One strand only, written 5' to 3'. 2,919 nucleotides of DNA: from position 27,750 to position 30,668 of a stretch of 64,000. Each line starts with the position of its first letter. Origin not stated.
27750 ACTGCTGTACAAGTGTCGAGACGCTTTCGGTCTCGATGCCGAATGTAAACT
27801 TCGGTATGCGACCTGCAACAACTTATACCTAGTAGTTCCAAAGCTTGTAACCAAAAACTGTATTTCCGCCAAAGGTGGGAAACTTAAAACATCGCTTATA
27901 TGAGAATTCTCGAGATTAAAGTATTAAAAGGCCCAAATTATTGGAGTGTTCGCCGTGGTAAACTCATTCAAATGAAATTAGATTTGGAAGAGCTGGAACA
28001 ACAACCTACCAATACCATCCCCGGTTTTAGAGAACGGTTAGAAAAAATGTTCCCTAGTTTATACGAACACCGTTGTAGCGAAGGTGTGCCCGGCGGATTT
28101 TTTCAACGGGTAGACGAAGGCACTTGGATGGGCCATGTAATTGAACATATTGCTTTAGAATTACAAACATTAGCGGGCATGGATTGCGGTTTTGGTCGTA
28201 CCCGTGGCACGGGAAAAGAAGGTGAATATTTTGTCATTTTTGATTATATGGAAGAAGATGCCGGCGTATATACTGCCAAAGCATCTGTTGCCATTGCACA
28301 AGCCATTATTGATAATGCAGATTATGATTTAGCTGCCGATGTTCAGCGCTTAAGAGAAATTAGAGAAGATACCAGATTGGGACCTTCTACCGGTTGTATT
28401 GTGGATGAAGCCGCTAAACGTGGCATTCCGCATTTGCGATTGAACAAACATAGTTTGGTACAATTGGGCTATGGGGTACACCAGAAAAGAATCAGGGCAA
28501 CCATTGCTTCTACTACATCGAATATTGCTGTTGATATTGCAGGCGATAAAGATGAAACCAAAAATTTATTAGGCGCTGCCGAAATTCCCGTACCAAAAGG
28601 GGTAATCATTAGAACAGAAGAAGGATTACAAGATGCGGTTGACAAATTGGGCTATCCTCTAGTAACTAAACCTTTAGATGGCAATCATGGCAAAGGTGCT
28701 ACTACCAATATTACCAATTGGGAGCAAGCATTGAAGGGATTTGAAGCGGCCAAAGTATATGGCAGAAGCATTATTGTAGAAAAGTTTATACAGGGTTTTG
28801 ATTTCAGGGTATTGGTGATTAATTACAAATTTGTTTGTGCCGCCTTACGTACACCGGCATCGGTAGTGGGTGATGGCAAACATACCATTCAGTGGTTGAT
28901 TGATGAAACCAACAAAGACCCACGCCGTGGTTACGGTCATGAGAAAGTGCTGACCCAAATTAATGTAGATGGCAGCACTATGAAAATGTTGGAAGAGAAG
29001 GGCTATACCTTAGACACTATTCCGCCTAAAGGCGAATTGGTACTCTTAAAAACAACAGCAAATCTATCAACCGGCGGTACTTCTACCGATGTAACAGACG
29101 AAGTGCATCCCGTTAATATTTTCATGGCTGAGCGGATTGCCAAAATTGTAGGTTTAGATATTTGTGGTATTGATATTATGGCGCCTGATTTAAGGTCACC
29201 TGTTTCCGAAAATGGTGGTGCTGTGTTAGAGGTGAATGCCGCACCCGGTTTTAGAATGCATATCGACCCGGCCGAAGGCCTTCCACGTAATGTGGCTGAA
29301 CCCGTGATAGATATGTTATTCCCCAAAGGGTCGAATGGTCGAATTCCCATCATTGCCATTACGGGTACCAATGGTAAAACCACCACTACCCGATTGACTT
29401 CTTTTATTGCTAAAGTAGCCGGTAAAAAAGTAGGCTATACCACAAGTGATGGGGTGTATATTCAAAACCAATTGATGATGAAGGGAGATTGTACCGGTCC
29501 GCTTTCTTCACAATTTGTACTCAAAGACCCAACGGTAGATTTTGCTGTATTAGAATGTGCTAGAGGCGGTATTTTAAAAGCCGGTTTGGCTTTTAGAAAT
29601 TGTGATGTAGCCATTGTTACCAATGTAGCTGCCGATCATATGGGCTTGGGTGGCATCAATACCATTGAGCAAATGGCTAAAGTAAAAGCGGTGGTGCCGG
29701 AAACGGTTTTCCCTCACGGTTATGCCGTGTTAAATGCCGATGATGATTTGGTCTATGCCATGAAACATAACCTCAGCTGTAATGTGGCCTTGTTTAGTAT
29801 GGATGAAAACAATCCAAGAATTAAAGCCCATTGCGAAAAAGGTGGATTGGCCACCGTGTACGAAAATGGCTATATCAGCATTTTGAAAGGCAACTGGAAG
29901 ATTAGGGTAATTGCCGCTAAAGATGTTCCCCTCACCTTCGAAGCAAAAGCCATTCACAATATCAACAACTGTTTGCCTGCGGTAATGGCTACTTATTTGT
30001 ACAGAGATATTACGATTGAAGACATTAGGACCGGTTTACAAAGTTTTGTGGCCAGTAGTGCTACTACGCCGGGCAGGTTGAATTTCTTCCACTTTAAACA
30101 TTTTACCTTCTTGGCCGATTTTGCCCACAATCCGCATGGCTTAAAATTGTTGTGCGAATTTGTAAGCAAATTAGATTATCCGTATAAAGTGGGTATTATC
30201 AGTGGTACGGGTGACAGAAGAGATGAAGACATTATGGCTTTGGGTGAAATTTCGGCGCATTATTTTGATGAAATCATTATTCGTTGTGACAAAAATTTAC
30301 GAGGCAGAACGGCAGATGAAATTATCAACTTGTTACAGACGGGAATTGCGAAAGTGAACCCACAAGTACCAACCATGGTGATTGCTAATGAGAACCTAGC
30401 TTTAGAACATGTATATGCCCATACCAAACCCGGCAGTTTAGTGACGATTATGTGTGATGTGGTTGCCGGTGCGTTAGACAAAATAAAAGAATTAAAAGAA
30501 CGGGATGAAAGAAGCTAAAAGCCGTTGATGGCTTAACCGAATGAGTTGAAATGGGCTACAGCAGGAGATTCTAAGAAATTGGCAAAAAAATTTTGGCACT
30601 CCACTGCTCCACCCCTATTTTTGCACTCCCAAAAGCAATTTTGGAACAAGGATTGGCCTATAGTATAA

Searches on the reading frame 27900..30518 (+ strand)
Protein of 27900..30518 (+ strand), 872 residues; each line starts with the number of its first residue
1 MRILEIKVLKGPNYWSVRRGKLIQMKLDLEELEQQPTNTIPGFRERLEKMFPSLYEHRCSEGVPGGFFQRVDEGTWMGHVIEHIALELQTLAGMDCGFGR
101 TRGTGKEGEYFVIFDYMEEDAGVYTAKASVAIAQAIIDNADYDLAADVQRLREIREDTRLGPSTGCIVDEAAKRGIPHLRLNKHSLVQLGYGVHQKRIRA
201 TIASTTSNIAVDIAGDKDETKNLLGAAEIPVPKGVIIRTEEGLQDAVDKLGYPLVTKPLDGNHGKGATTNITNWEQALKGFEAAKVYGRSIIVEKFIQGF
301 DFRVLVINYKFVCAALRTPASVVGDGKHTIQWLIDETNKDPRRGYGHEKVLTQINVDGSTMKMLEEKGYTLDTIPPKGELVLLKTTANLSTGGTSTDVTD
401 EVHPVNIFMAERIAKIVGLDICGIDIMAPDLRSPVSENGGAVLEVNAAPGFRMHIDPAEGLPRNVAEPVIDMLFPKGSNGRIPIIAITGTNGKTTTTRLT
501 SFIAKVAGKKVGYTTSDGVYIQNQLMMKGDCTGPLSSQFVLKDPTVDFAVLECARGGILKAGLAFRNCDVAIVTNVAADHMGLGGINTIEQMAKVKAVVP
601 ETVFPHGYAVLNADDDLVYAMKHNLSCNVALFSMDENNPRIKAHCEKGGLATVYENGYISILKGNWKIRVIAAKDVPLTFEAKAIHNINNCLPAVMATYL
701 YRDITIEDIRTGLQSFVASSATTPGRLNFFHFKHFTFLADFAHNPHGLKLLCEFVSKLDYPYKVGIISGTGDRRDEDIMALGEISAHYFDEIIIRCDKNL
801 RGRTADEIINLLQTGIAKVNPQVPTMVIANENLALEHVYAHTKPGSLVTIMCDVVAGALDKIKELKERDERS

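Call 10: find_related_loci(query=window:27900-30518:+, collection=genome_contigs, flank=10000)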
Query window:27900-30518:+ (872 aa) in genome_contigs; peptide patterns used: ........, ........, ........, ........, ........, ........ (x = any residue, [..] = any of these).
598 stretches matched a pattern (row limit reached: there are more); 519 encode a relative of the query (tblastn E <= 1e-3); the best 80 are kept; 80 distinct loci.
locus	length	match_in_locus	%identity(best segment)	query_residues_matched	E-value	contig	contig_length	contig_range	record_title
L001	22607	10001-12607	85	1-869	0e+0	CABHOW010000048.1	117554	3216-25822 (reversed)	MAG: uncultured Flavihumibacter sp. isolate Flavihumibacter_sp_nbed40b60 genome assembly, contig: NODE_500_length_117554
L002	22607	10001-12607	84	1-869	0e+0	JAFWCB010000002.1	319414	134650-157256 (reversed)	MAG: Sediminibacterium sp. isolate RGIG5603 Sheep_Duodenum-2__c203, whole genome shotgun sequence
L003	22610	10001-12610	84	1-870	0e+0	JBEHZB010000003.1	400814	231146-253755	MAG: Bacteroidota bacterium isolate ESF1.bin.95 NODE_20_length_400814_cov_13.411674, whole genome shotgun sequence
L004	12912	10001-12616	82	1-872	0e+0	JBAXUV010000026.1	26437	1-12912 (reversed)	MAG: Sphingobacteriia bacterium isolate ELA670 MAG670_26, whole genome shotgun sequence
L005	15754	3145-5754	84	1-870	0e+0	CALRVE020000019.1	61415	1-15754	MAG: Asaia bogorensis isolate JJ-KV14-14-1-m2-bin69 genome assembly, contig: JJ-VR11D3-38-C42, whole genome shotgun sequ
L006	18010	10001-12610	83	1-870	0e+0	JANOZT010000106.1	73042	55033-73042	MAG: Sphingobacteriia bacterium isolate VAR_79_metabat_4 VAR_79_k141_1375229, whole genome shotgun sequence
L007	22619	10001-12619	82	1-872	0e+0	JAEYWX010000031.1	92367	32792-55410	MAG: Bacteroidetes bacterium isolate OH_CBlB_28 k127_1181728, whole genome shotgun sequence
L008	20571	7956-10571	82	1-872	0e+0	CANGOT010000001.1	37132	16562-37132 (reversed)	MAG: Chitinophagaceae bacterium isolate Jr-7aug17-137 genome assembly, contig: Jr-7aug17-C1644, whole genome shotgun seq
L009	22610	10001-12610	83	1-870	0e+0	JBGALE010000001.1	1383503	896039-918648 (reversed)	MAG: Chitinophagaceae bacterium isolate MAG_AAO_H125.01 AAOH125-1_opera_contig_8, whole genome shotgun sequence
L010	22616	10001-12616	82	1-872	0e+0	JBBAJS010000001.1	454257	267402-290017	MAG: Sediminibacterium sp. isolate EUL_017 ctg1-EUL_017, whole genome shotgun sequence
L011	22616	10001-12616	82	1-872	0e+0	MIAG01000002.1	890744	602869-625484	MAG: Sphingobacteriia bacterium RIFOXYC2_FULL_35_18 rifoxyc2_full_scaffold_1, whole genome shotgun sequence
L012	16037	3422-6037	82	1-872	0e+0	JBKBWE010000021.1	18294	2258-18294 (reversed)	MAG: Sediminibacterium sp. isolate 21H_026.bin.6 NODE_2543_length_18294_cov_1.563143, whole genome shotgun sequence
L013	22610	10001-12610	83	1-870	0e+0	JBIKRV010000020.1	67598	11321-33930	MAG: Chitinophagaceae bacterium isolate ME2015-06-19_3300044640_group6_bin125 Rohwer_bin563_scaffold_130_c1, whole genom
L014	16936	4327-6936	82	1-870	0e+0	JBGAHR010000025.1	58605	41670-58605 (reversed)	MAG: Chitinophagaceae bacterium isolate MAG_MBR_H125.058 MBRH125-58_opera_contig_1737, whole genome shotgun sequence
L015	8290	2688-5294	82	1-869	0e+0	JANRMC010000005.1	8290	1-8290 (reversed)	MAG: Flavihumibacter sp. isolate bins.150 k141_1878852, whole genome shotgun sequence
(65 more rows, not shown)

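Call 26: find_encoding_contigs(protein=window:27900-30518:+, flank=10000, max_places=10)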
Protein window:27900-30518:+ (872 aa): 2 contigs read that carry it; 1 place shown.
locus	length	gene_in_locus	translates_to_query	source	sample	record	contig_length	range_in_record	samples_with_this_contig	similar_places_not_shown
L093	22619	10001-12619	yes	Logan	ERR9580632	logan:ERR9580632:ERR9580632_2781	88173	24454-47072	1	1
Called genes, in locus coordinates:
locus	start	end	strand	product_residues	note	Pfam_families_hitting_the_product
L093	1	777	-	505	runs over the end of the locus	PF03606:DcuC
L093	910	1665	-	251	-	PF03734:YkuD (weak)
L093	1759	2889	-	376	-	PF00903:Glyoxalase (weak), PF13669:Glyoxalase_4 (faint), PF14696:Glyoxalase_5 (weak), PF00903:Glyoxalase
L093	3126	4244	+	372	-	PF22660:RS_preATP-grasp-like, PF02222:ATP-grasp, PF17769:PurK_C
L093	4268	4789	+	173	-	PF00731:AIRC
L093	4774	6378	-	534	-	PF10079:Rossmann-like_BshC, PF24850:CC_BshC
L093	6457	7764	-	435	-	PF00919:UPF0004, PF04055:Radical_SAM, PF01938:TRAM (weak), PF18693:TRAM_2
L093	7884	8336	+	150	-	-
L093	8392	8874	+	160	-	-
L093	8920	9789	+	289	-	PF00691:OmpA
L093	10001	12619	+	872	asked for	PF18921:Cyanophycin_syn, PF07478:Dala_Dala_lig_C (faint), PF08443:RimK (weak), PF02222:ATP-grasp (weak), PF08245:Mur_ligase_M, PF02875:Mur_ligase_C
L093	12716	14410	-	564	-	PF00239:Resolvase, PF07508:Recombinase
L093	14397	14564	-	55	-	-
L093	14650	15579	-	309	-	-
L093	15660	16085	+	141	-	-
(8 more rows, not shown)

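Call 62: find_homologous_proteins(query=window:27900-30518:+, max_evalue=1e-100)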
Query window:27900-30518:+ (872 aa): 8000 proteins with E <= 1e-100 among 8000 candidates; the best 120 are listed.
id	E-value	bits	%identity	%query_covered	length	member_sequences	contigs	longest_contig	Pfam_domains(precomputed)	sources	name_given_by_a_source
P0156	0.0e+0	1994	100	100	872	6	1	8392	PF18921.6,PF02875.27,PF08245.19,PF02222.28,PF08443.17,PF07478.19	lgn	-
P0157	0.0e+0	1724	85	100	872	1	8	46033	PF18921.6,PF02875.27,PF02786.23,PF08245.19,PF02222.28,PF08443.17,PF02655.20,PF07478.19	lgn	-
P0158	0.0e+0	1722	85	100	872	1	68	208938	PF18921.6,PF02875.27,PF02786.23,PF08245.19,PF02222.28,PF08443.17,PF02655.20,PF07478.19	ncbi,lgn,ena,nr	ncbi:MAG: cyanophycin synthetase [Sediminibacterium sp.]|nr:cyanophycin synthetase [Chitinophagaceae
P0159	0.0e+0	1721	85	100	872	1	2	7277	PF18921.6,PF02875.27,PF02786.23,PF08245.19,PF02222.28,PF08443.17,PF02655.20,PF07478.19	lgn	-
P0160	0.0e+0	1719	84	100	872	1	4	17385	PF18921.6,PF02875.27,PF02786.23,PF08245.19,PF02222.28,PF08443.17,PF07478.19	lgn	-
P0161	0.0e+0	1718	84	100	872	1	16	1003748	PF18921.6,PF02875.27,PF08245.19,PF02222.28,PF08443.17,PF02655.20,PF07478.19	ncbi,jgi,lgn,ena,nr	ncbi:MAG: cyanophycin synthetase [Chitinophagaceae bacterium]|nr:cyanophycin synthetase [Chitinophag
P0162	0.0e+0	1718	85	100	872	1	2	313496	PF18921.6,PF02875.27,PF08245.19,PF02222.28,PF08443.17,PF02655.20,PF07478.19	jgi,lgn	jgi:cyanophycin synthetase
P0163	0.0e+0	1712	84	100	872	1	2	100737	PF18921.6,PF02875.27,PF08245.19,PF02222.28,PF08443.17,PF02655.20,PF07478.19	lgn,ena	-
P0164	0.0e+0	1710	84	100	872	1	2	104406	PF18921.6,PF02875.27,PF02786.23,PF08245.19,PF02222.28,PF08443.17,PF02655.20,PF07478.19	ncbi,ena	-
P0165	0.0e+0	1708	84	100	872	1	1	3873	PF18921.6,PF02875.27,PF02786.23,PF08245.19,PF02222.28,PF08443.17,PF02655.20,PF07478.19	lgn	-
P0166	0.0e+0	1708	84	100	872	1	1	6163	PF18921.6,PF02875.27,PF02786.23,PF08245.19,PF02222.28,PF08443.17,PF02655.20,PF07478.19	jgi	jgi:cyanophycin synthetase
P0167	0.0e+0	1707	85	100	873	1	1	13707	PF18921.6,PF02875.27,PF08245.19,PF02222.28,PF08443.17,PF07478.19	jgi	jgi:cyanophycin synthetase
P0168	0.0e+0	1706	83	100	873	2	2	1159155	PF18921.6,PF02875.27,PF02786.23,PF08245.19,PF02222.28,PF08443.17,PF07478.19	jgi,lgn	jgi:cyanophycin synthetase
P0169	0.0e+0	1704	84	100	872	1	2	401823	PF18921.6,PF02875.27,PF02786.23,PF08245.19,PF02222.28,PF08443.17,PF07478.19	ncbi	-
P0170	0.0e+0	1704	84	100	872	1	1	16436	PF18921.6,PF02875.27,PF02786.23,PF08245.19,PF02222.28,PF08443.17,PF07478.19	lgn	-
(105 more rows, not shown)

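Call 63: list_cluster_members(proteins=[P0156])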
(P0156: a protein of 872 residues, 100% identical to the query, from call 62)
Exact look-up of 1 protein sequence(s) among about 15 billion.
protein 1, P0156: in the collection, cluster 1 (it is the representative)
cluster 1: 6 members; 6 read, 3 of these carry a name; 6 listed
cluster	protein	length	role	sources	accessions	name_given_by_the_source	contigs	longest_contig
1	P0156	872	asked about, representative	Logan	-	-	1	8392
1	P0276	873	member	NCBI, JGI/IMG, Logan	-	cyanophycin synthetase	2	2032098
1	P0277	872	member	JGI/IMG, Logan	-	cyanophycin synthetase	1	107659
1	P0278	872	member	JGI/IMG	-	cyanophycin synthetase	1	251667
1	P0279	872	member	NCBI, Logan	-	-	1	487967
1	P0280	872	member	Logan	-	-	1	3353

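Call 64: find_encoding_contigs(protein=P0278, flank=10000, max_places=3)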
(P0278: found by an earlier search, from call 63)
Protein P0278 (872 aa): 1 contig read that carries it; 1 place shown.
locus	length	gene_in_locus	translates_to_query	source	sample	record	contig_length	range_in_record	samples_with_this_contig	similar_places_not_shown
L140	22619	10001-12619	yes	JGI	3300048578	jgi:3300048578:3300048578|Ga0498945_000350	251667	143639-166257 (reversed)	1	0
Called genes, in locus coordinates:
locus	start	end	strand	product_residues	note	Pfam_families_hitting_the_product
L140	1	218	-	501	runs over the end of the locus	PF03606:DcuC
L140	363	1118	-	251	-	PF03734:YkuD (weak)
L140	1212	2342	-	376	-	PF00903:Glyoxalase (weak), PF13669:Glyoxalase_4 (faint), PF14696:Glyoxalase_5 (weak), PF00903:Glyoxalase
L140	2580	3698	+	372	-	PF22660:RS_preATP-grasp-like, PF02222:ATP-grasp, PF17769:PurK_C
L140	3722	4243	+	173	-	PF00731:AIRC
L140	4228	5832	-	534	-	PF10079:Rossmann-like_BshC, PF24850:CC_BshC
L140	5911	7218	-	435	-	PF00919:UPF0004, PF04055:Radical_SAM, PF01938:TRAM (weak), PF18693:TRAM_2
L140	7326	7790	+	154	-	-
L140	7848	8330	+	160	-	-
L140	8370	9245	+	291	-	PF00691:OmpA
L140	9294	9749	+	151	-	-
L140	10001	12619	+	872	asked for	PF18921:Cyanophycin_syn, PF08443:RimK (weak), PF02222:ATP-grasp (weak), PF08245:Mur_ligase_M, PF02875:Mur_ligase_C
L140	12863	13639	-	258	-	PF01408:GFO_IDH_MocA (weak), PF01488:Shikimate_DH (weak), PF03807:F420_oxidored, PF10728:DUF2520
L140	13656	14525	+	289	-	PF00561:Abhydrolase_1, PF12146:Hydrolase_4, PF12697:Abhydrolase_6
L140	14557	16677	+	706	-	PF18962:Por_Secre_tail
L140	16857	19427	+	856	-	PF01751:Toprim, PF01131:Topoisom_bac, PF13368:Toprim_C_rpt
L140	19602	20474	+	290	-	PF13369:Transglut_core2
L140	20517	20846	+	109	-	PF01588:tRNA_bind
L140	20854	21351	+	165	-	PF02870:Methyltransf_1N, PF01035:DNA_binding_1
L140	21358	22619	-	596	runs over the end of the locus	PF02493:MORN (weak), PF00656:Peptidase_C14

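Call 65: find_encoding_contigs(protein=P0276, flank=10000, max_places=3)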
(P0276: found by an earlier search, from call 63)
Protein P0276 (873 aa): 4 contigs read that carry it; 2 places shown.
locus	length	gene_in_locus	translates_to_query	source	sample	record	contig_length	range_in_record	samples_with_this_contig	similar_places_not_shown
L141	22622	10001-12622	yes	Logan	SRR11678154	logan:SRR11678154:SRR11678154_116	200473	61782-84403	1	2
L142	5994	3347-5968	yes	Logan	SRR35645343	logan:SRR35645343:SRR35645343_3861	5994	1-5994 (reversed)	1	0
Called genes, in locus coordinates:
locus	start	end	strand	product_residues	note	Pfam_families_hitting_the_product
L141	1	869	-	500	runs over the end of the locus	PF03606:DcuC, PF03600:CitMHS (weak)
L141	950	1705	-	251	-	PF03734:YkuD (weak)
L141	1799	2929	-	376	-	PF13669:Glyoxalase_4 (faint), PF14696:Glyoxalase_5, PF00903:Glyoxalase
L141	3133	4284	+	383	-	PF22660:RS_preATP-grasp-like, PF02222:ATP-grasp, PF17769:PurK_C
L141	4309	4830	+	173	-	PF00731:AIRC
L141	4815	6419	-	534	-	PF10079:Rossmann-like_BshC, PF24850:CC_BshC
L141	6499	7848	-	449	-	PF00919:UPF0004, PF04055:Radical_SAM, PF01938:TRAM (weak), PF18693:TRAM_2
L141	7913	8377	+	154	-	-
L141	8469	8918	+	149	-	-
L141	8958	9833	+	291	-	PF00691:OmpA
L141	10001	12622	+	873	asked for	PF18921:Cyanophycin_syn, PF07478:Dala_Dala_lig_C (faint), PF08443:RimK (weak), PF02222:ATP-grasp (weak), PF08245:Mur_ligase_M, PF02875:Mur_ligase_C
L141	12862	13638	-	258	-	PF03807:F420_oxidored, PF10727:Rossmann-like, PF10728:DUF2520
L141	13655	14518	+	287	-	PF00561:Abhydrolase_1, PF12146:Hydrolase_4, PF12697:Abhydrolase_6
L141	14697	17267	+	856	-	PF01751:Toprim, PF01131:Topoisom_bac, PF13368:Toprim_C_rpt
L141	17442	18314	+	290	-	PF13369:Transglut_core2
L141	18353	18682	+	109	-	PF01588:tRNA_bind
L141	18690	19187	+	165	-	PF02870:Methyltransf_1N, PF01035:DNA_binding_1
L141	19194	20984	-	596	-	PF02493:MORN (weak), PF00656:Peptidase_C14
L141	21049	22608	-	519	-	PF01642:MM_CoA_mutase, PF06368:Met_asp_mut_E (weak)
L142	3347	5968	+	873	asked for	PF18921:Cyanophycin_syn, PF07478:Dala_Dala_lig_C (faint), PF08443:RimK (weak), PF02222:ATP-grasp (weak), PF08245:Mur_ligase_M, PF02875:Mur_ligase_C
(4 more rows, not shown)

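Call 68: list_cluster_members(proteins=[L140:12863-13639:-, L140:13656-14525:+, L094:13050-13499:+, L094:13734-14891:+])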
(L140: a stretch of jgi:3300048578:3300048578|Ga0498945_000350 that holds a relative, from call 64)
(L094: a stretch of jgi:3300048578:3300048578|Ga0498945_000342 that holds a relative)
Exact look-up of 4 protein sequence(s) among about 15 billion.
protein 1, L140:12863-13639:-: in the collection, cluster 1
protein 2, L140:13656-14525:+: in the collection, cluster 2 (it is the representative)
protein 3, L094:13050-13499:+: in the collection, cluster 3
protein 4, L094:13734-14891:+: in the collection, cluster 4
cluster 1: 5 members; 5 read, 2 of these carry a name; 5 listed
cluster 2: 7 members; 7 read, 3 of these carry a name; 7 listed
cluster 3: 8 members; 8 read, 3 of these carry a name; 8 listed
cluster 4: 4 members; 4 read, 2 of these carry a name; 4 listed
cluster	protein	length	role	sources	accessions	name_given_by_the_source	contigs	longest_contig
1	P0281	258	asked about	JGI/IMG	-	predicted short-subunit dehydrogenase-like oxidoreductase (DUF2520 family)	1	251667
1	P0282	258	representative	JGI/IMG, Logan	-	predicted short-subunit dehydrogenase-like oxidoreductase (DUF2520 family)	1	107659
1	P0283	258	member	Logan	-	-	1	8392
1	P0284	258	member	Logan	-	-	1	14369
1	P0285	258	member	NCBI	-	-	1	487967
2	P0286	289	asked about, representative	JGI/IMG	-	pimeloyl-ACP methyl ester carboxylesterase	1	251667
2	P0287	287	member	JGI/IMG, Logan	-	esterase/lipase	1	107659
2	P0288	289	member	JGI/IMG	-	esterase/lipase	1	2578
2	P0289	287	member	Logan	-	-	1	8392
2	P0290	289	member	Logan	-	-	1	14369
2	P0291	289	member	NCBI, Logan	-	-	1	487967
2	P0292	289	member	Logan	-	-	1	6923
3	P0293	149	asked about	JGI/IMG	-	peroxiredoxin-like protein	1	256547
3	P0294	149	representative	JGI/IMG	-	peroxiredoxin-like protein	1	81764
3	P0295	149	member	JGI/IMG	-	peroxiredoxin-like protein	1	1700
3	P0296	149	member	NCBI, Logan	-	-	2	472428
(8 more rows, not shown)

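Call 69: find_encoding_contigs(protein=P0285, flank=10000, max_places=3)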
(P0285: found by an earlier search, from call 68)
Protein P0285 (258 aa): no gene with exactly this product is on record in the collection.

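Call 70: find_encoding_contigs(protein=P0296, flank=10000, max_places=3)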
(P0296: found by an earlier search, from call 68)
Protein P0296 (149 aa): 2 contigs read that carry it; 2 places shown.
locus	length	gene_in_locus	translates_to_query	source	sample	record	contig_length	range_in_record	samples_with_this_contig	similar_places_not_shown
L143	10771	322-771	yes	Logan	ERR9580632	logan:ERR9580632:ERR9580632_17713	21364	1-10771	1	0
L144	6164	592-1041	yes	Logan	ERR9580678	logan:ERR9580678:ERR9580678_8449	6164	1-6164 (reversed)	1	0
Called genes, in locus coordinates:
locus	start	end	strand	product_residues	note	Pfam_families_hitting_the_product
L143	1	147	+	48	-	?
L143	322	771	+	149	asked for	PF02566:OsmC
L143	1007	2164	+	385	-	PF20510:HgmA_N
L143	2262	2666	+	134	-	-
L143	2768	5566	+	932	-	-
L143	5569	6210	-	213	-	-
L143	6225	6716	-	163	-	PF04542:Sigma70_r2, PF08281:Sigma70_r4_2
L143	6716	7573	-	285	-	PF01963:TraB_PrgY_gumN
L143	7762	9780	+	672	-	PF00989:PAS, PF13426:PAS_9, PF02518:HATPase_c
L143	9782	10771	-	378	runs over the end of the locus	-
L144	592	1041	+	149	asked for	PF02566:OsmC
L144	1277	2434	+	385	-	PF20510:HgmA_N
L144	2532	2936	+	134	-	-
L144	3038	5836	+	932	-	-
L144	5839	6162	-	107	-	?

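Call 73: find_encoding_contigs(protein=P0291, flank=10000, max_places=3)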
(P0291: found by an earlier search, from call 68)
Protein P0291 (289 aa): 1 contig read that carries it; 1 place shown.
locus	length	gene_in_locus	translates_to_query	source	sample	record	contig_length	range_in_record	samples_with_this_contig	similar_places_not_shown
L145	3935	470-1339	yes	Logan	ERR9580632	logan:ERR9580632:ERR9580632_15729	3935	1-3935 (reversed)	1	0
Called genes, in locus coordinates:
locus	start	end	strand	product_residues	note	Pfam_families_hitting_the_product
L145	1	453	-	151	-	?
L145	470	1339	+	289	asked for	PF00561:Abhydrolase_1, PF12146:Hydrolase_4, PF12697:Abhydrolase_6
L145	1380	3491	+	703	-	PF18962:Por_Secre_tail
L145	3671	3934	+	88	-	?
